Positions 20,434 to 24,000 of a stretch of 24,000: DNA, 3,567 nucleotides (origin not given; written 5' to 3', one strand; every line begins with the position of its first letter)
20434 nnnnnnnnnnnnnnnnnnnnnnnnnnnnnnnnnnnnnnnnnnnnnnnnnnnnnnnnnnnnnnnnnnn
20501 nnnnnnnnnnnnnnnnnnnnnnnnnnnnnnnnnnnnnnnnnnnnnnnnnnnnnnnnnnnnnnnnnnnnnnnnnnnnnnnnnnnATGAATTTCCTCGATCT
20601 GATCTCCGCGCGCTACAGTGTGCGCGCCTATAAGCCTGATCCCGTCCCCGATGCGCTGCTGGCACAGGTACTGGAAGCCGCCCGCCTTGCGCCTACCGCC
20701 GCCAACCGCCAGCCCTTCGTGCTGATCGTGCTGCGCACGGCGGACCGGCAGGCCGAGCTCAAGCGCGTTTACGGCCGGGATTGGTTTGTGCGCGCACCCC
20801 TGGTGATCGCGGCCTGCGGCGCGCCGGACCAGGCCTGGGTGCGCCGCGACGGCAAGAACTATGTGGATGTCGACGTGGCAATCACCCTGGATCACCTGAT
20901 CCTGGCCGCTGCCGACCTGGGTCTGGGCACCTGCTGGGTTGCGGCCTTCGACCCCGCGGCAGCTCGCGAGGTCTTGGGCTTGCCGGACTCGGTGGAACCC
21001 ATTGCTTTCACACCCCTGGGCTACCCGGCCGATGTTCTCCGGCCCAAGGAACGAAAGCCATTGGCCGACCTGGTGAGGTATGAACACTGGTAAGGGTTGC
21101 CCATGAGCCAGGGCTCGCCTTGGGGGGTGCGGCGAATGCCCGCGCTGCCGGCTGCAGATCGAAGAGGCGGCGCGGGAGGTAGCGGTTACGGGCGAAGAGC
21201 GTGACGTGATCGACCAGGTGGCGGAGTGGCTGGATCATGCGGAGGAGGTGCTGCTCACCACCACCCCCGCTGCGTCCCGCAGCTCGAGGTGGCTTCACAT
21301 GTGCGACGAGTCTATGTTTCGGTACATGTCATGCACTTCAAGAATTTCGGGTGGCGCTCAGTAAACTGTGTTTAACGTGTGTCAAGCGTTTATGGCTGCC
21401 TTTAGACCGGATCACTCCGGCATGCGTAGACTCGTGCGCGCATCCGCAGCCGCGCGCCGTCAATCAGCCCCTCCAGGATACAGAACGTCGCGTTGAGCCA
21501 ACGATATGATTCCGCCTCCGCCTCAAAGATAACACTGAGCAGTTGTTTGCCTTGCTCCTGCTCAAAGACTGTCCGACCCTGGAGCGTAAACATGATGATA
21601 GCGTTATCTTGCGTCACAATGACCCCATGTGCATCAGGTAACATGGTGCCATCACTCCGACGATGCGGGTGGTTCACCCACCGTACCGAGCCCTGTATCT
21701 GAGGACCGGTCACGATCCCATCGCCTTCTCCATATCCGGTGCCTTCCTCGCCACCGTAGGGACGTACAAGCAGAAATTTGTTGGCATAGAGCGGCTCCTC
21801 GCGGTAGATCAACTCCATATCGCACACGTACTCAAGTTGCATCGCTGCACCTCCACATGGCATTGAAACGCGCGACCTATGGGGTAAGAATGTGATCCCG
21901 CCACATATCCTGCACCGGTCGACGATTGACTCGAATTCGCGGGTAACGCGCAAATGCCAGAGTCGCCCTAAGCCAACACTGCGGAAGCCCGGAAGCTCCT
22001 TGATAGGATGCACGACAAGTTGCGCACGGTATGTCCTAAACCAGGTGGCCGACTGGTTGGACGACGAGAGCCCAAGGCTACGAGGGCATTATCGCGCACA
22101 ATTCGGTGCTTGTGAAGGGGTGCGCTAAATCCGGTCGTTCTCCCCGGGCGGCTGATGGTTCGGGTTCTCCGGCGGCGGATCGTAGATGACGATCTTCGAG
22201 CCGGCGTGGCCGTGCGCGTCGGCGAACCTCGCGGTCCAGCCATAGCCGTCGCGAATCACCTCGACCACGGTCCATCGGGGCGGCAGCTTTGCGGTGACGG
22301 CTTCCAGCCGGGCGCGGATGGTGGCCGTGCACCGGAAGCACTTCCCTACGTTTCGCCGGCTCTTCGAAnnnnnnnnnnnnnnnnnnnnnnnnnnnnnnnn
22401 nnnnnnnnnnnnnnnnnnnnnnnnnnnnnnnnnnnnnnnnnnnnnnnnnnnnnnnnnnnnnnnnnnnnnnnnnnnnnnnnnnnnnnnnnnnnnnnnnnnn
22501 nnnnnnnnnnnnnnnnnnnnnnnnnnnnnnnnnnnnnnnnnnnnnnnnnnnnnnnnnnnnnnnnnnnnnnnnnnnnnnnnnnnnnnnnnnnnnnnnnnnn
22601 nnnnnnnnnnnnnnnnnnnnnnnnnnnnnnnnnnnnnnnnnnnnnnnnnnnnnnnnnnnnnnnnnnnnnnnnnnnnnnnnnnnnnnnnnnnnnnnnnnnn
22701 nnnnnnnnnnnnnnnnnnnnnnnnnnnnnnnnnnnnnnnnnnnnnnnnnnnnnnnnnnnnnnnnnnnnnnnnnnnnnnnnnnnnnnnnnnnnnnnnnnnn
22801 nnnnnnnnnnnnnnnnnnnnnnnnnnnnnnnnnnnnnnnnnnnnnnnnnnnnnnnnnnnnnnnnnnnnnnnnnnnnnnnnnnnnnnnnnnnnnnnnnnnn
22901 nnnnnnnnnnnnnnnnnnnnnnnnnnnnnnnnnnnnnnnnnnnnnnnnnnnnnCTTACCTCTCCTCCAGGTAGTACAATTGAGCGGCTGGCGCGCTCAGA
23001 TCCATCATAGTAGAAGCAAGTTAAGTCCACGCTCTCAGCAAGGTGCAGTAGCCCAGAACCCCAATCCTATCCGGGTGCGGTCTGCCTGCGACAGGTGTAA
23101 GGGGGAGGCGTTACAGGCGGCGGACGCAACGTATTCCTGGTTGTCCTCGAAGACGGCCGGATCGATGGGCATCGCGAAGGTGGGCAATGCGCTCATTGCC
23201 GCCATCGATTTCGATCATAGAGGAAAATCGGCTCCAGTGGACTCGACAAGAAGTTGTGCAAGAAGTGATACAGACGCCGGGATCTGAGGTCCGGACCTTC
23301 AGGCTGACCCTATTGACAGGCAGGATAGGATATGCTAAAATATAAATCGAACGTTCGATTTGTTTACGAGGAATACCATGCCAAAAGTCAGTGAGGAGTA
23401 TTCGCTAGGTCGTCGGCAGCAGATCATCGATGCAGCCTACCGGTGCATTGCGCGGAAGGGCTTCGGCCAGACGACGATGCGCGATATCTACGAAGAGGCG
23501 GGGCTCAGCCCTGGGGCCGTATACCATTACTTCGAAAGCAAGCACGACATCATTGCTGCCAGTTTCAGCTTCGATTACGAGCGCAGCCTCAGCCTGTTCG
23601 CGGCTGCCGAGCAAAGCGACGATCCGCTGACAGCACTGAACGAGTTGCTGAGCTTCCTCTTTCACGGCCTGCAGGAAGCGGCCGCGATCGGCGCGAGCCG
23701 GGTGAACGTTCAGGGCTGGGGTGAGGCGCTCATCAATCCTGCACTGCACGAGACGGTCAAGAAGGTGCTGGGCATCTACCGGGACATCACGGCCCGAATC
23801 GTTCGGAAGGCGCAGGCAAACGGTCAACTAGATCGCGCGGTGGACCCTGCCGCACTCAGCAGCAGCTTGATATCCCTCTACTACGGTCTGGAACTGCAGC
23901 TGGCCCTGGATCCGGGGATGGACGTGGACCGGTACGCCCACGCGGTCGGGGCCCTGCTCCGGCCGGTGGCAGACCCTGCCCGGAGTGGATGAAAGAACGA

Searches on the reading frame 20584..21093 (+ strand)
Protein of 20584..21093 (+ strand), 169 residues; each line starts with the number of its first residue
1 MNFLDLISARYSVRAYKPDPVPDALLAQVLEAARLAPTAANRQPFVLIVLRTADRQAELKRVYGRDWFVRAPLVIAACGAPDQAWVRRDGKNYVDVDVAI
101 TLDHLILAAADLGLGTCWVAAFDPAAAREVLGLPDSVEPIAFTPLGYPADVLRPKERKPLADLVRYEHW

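Call 25: search_protein_families(library=pfam, proteins=[window:20584-21093:+], max_evalue=0.01)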
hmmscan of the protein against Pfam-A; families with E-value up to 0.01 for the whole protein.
window:20584-21093:+ (169 aa): 3 families
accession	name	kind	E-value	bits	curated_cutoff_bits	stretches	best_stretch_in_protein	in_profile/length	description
PF00881.29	Nitroreductase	-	3.3e-27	96.1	23.5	2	7-58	1-52/167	Nitroreductase family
PF14512.11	TM1586_NiRdase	-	1.8e-15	57.6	27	2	101-167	87-152/215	Putative TM nitroreductase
PF24410.1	wHTH-HSP90_Na-assoc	-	0.0028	18.4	23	1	88-121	14-48/55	wHTH-Hsp90_Na associated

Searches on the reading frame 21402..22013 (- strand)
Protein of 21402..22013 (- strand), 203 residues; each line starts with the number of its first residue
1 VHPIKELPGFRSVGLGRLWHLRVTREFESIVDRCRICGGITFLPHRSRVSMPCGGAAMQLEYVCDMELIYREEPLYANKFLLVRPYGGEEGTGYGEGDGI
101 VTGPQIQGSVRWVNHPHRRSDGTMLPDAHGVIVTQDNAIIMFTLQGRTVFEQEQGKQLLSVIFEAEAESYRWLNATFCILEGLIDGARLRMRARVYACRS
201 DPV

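Call 25: search_protein_families(library=pfam, proteins=[window:21402-22013:-], max_evalue=0.01)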
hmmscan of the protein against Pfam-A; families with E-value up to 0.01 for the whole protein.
window:21402-22013:- (203 aa): 1 family
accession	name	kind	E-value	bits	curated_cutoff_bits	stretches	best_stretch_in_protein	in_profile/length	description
PF11578.13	DUF3237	-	2.2e-05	24.7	24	1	99-187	35-140/149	Protein of unknown function (DUF3237)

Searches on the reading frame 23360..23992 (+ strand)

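Call 25: search_protein_families(library=pfam, proteins=[window:23360-23992:+], max_evalue=0.01)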
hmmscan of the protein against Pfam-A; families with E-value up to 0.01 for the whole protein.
window:23360-23992:+ (210 aa): 4 families
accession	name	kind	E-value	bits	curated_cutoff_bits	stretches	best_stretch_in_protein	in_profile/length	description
PF00440.29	TetR_N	-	3.8e-17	62.2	24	1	22-67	1-46/47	Bacterial regulatory proteins, tetR family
PF13977.11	TetR_C_6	-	7.3e-10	39.5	27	1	91-200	3-110/115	BetI-type transcriptional repressor, C-terminal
PF16925.10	TetR_C_13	-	3.9e-06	27.7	27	1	126-183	38-95/109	Tetracyclin repressor-like, C-terminal domain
PF16859.10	TetR_C_11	-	0.00021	22.1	32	1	120-175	35-91/113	Tetracyclin repressor-like, C-terminal domain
